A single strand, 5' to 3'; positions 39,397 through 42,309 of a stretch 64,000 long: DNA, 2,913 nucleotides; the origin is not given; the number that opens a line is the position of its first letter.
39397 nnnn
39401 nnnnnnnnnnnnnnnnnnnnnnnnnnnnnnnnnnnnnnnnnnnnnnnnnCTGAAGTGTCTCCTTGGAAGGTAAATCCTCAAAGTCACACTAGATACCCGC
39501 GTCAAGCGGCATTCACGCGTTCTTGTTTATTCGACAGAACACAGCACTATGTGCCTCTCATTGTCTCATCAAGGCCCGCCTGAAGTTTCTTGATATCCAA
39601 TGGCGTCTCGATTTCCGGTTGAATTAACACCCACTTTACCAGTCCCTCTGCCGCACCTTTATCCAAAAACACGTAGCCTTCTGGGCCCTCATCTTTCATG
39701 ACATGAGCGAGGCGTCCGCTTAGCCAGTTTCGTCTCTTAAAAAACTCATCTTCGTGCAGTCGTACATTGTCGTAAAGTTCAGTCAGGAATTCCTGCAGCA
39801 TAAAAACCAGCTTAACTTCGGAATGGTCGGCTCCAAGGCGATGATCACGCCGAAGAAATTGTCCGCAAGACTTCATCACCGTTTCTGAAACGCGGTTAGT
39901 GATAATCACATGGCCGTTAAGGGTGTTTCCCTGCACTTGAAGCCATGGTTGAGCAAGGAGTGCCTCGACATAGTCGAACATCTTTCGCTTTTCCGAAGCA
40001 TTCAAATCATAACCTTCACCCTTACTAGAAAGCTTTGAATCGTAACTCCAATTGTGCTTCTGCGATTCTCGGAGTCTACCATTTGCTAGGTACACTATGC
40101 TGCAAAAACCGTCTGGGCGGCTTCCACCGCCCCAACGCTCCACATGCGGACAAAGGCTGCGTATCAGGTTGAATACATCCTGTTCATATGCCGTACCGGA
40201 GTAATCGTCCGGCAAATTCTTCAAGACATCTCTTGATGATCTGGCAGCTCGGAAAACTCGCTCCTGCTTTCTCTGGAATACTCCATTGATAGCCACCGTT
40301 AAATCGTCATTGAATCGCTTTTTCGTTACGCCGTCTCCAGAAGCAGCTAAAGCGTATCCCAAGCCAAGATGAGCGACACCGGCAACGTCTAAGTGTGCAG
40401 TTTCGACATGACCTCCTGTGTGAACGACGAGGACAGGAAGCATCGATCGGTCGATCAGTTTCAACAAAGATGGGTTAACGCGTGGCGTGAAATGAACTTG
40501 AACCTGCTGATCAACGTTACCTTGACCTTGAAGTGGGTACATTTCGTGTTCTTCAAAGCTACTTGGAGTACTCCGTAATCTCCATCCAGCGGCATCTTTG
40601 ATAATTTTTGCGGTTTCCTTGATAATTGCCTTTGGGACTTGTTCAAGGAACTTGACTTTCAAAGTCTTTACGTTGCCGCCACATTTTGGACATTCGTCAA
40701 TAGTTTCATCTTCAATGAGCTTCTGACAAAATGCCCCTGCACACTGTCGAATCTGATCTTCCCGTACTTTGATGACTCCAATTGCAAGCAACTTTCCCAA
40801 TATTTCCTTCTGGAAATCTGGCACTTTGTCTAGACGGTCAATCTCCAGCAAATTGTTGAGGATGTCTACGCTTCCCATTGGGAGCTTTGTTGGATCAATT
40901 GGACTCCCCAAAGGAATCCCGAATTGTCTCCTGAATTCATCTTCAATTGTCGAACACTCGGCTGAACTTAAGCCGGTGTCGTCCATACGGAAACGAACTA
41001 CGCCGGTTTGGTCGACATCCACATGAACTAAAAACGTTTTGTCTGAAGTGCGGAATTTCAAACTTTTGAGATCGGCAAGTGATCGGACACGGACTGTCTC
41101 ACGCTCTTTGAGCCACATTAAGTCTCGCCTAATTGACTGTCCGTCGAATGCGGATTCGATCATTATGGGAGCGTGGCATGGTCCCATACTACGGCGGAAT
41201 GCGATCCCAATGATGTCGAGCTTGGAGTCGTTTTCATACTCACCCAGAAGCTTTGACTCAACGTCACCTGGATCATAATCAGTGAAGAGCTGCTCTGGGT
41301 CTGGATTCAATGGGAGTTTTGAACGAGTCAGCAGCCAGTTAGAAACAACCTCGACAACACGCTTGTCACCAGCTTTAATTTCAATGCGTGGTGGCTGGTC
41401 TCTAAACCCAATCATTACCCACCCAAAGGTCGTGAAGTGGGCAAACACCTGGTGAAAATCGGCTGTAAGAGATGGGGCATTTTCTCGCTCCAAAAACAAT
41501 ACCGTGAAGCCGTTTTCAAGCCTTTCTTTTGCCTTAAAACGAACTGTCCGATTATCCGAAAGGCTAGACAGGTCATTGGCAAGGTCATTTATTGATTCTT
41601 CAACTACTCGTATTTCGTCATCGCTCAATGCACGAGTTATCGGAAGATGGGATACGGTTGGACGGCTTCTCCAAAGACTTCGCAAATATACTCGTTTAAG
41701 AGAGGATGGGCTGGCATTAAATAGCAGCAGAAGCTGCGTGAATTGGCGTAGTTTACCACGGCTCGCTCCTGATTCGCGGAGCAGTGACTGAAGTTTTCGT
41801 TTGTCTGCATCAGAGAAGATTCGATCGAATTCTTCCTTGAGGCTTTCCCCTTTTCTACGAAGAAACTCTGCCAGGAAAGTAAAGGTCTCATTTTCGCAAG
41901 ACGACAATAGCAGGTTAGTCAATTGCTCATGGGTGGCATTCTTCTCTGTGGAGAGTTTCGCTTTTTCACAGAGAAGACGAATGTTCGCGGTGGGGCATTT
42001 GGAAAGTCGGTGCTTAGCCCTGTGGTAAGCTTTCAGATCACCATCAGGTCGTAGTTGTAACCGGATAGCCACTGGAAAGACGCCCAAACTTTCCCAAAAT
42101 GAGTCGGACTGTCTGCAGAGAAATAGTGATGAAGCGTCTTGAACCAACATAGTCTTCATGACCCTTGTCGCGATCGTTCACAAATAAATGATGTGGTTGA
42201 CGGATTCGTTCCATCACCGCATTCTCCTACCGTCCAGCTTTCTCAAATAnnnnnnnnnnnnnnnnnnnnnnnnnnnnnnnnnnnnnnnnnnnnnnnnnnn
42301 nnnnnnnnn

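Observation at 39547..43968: Three-gene module: XRE-ImmA/IrrE protease-regulator, a 182-aa unknown, and an 870-aa protein with a FokI-type cleavage domain but no cognate methyltransferase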

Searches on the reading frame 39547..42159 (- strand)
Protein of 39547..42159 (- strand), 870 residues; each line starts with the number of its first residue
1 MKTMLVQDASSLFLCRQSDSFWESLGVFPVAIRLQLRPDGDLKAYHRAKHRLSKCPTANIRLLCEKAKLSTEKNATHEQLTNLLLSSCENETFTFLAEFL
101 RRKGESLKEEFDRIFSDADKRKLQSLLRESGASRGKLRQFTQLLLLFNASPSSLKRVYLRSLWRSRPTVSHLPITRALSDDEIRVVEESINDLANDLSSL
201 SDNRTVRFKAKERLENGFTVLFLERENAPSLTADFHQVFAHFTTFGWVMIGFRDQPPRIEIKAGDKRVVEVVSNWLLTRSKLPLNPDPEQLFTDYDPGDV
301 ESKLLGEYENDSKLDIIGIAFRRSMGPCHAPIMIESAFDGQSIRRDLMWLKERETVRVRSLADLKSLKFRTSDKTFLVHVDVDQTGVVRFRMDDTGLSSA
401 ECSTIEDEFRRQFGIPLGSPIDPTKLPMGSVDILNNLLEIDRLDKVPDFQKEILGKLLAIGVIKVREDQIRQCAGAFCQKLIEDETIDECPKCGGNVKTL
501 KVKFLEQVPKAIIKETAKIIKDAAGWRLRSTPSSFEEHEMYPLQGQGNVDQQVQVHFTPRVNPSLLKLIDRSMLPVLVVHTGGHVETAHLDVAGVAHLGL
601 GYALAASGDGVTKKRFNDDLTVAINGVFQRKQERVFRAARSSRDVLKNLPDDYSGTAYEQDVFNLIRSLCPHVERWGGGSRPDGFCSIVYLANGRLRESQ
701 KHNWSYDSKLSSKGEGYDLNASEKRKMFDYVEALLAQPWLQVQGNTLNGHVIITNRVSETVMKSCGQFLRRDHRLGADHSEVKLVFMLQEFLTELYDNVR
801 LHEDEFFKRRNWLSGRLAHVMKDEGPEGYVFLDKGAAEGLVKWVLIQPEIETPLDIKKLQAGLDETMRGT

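Call 3: search_protein_families(library=pfam, proteins=[window:39547-42159:-], max_evalue=0.1)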
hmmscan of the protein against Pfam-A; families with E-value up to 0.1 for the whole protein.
window:39547-42159:- (870 aa): 0 families

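Call 4: search_protein_families(library=padloc, proteins=[window:39547-42159:-], max_evalue=0.1)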
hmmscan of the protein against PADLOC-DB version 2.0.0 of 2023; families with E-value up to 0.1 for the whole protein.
window:39547-42159:- (870 aa): 0 families

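Call 5: search_protein_families(library=ncbifam, proteins=[window:39547-42159:-], max_evalue=0.1)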
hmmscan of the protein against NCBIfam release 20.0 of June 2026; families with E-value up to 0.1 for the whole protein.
window:39547-42159:- (870 aa): 2 families
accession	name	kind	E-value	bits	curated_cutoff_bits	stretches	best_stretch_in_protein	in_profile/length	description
NF001753.0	PRK00481.1-3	subfamily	0.028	13.4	243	1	479-523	141-185/252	NAD-dependent protein deacylase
NF003738.0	PRK05333.1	equivalog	0.052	12.4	305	1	483-523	182-222/295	NAD-dependent protein deacetylase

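Call 6: search_solved_structures(query=window:39547-42159:-, max_evalue=10, show_alignments=3)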
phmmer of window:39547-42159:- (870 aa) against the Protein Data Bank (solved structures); distinct sequences matched with E-value up to 10: 0.

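Call 7: find_homologous_proteins(query=window:39547-42159:-, max_evalue=0.001)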
Query window:39547-42159:- (870 aa): 2 proteins with E <= 0.001 among 8000 candidates.
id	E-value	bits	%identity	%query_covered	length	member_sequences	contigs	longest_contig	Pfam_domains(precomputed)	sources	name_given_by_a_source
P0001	0.0e+0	1983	100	100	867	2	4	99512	-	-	-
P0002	3.8e-124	434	30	96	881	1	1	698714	PF09254.19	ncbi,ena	-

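Call 9: search_protein_families(library=pfam, proteins=[P0002, P0001], max_evalue=1)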
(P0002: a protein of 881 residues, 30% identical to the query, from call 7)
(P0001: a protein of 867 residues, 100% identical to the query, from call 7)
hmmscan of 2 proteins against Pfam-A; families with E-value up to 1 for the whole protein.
P0002 (881 aa): 0 families

P0001 (867 aa): 1 family
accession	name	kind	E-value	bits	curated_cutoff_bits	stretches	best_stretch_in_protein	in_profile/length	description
PF17032.10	Zn_ribbon_15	-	0.25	12.6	28.9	1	451-495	20-63/73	zinc-ribbon family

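Call 12: find_encoding_contigs(protein=P0002, flank=10000, max_places=6)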
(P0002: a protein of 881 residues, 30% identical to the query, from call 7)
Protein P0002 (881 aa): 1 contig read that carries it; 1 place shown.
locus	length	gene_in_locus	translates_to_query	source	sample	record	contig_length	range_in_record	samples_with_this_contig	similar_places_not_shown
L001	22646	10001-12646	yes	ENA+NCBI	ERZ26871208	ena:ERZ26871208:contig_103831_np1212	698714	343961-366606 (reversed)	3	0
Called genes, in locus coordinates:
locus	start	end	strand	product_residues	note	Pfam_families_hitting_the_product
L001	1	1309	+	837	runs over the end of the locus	PF05547:Peptidase_M6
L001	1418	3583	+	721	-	PF00656:Peptidase_C14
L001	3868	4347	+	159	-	-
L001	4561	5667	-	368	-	PF05990:DUF900, PF12697:Abhydrolase_6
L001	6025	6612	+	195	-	-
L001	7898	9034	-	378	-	-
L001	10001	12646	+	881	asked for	PF09254:FokI_cleav_dom (faint)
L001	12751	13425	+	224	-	-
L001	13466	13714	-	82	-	-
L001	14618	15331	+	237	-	PF13267:DUF4058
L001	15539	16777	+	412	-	PF07350:Gig2-like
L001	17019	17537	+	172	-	PF05685:Uma2 (weak)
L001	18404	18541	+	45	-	-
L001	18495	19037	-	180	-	-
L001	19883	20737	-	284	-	PF01557:FAA_hydrolase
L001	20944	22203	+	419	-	PF00109:ketoacyl-synt, PF02801:Ketoacyl-synt_C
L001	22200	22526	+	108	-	PF00550:PP-binding (weak)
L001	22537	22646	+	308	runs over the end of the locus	PF03279:Lip_A_acyltrans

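Call 13: find_encoding_contigs(protein=P0001, flank=10000, max_places=6)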
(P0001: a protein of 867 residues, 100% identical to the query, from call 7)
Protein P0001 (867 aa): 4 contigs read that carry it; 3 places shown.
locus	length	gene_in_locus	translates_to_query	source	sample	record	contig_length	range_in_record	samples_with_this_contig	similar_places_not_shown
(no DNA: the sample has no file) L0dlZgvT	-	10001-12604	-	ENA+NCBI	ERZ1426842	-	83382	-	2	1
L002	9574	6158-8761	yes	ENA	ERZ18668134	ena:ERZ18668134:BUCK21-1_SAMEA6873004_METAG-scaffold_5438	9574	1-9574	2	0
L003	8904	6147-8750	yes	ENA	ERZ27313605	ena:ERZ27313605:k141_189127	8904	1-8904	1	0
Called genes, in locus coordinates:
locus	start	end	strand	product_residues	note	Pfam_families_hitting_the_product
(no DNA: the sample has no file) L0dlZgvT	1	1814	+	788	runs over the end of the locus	PF00270:DEAD (weak), PF04851:ResIII, PF18766:SWI2_SNF2, PF00271:Helicase_C (faint), PF08463:EcoEI_R_C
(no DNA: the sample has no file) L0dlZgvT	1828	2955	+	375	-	-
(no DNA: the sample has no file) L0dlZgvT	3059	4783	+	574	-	-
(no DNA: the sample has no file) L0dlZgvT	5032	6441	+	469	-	PF12161:HsdM_N (weak), PF02384:N6_Mtase, PF01170:UPF0020, PF20473:MmeI_Mtase (faint), PF07669:Eco57I (weak)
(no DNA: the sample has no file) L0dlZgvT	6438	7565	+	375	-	PF01420:Methylase_S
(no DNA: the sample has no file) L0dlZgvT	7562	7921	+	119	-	PF10711:DUF2513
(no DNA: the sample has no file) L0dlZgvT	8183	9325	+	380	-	PF01381:HTH_3 (weak), PF12844:HTH_19 (weak), PF13560:HTH_31, PF06114:Peptidase_M78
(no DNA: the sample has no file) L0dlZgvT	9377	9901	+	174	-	-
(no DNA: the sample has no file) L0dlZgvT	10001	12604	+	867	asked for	-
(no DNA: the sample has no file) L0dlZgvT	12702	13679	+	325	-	PF06067:DUF932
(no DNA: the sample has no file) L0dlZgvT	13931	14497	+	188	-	-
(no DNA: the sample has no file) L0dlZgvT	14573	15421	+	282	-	PF12705:PDDEXK_1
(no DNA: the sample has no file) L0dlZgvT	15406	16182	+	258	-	-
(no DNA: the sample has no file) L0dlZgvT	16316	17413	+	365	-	PF07733:DNA_pol3_alpha, PF17657:DNA_pol3_finger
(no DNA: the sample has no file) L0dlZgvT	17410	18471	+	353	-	PF08279:HTH_11, PF19187:HTH_PafC (faint), PF13280:WYL, PF25583:WCX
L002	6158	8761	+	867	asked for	-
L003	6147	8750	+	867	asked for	-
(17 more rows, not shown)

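Call 16: search_protein_families(library=phrogs, proteins=[window:39547-42159:-], max_evalue=0.1)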
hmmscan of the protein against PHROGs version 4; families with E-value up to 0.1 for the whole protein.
window:39547-42159:- (870 aa): 0 families

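Call 18: search_solved_structures(query=A1, max_evalue=10, show_alignments=3)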
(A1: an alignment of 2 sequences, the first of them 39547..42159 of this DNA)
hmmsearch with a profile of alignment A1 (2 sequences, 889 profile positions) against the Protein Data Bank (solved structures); distinct sequences matched with E-value up to 10: 6.
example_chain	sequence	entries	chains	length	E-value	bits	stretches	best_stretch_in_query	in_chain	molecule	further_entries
2dsl_A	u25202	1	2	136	0.48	11.4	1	588-613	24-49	Phenylacetic acid degradation protein PaaI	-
5jw7_B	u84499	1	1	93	2.2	9.2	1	469-503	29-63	E3 ubiquitin-protein ligase TRIM56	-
1j1y_A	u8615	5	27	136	3.1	8.8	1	588-613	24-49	PaaI protein | phenylacetic acid degradation protein PaaI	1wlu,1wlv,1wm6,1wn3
2k4d_A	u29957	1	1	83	5.4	7.9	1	458-506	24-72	E3 ubiquitin-protein ligase CBL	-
2ldr_A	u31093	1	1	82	6.2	7.7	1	458-506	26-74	E3 ubiquitin-protein ligase CBL-B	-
4a49_A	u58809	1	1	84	7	7.6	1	458-506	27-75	E3 ubiquitin-protein ligase CBL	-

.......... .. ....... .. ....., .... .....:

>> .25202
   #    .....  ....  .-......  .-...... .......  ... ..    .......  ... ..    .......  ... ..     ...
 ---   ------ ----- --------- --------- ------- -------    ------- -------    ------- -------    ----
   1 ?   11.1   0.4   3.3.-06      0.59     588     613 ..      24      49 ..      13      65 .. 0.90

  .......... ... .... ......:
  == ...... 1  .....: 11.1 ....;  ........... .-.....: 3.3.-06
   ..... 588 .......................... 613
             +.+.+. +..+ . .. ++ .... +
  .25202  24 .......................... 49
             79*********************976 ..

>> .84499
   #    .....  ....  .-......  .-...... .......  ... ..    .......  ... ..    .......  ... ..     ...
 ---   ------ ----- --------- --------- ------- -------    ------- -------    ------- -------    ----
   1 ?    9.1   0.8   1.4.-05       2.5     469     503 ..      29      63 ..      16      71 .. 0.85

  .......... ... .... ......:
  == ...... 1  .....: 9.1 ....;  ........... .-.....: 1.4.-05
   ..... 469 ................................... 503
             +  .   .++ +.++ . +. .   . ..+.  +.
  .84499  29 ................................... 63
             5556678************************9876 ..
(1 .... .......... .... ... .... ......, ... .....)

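Call 25: search_protein_representatives(alignment_id=A1)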
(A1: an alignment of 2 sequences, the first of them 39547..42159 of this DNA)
Query: 2 sequences, 889 profile positions. Proteins with E-value up to 0.001 (for the whole library): 274; up to 1e-10: 211; up to 1e-30: 117. The best 150 are listed.
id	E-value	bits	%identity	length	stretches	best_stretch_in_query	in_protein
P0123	3.5e-290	981.4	-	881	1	5-881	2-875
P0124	5.0e-272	921.3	-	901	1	14-882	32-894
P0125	1.4e-259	880.1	-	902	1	18-874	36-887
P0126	3.0e-257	872.4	-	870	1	12-873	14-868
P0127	1.5e-237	807.2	-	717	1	170-882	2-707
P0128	1.9e-235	800.3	-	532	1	377-884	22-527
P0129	6.5e-217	739.0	-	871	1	16-875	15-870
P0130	9.7e-207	705.3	-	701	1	178-874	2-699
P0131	1.4e-206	704.8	-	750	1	134-873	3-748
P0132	1.7e-195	668.1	-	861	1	12-870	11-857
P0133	1.1e-193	662.2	-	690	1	193-874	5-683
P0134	1.7e-190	651.5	-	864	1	14-870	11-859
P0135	1.4e-173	595.6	-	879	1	11-870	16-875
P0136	1.5e-158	545.9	-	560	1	354-871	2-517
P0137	2.1e-158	545.4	-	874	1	18-870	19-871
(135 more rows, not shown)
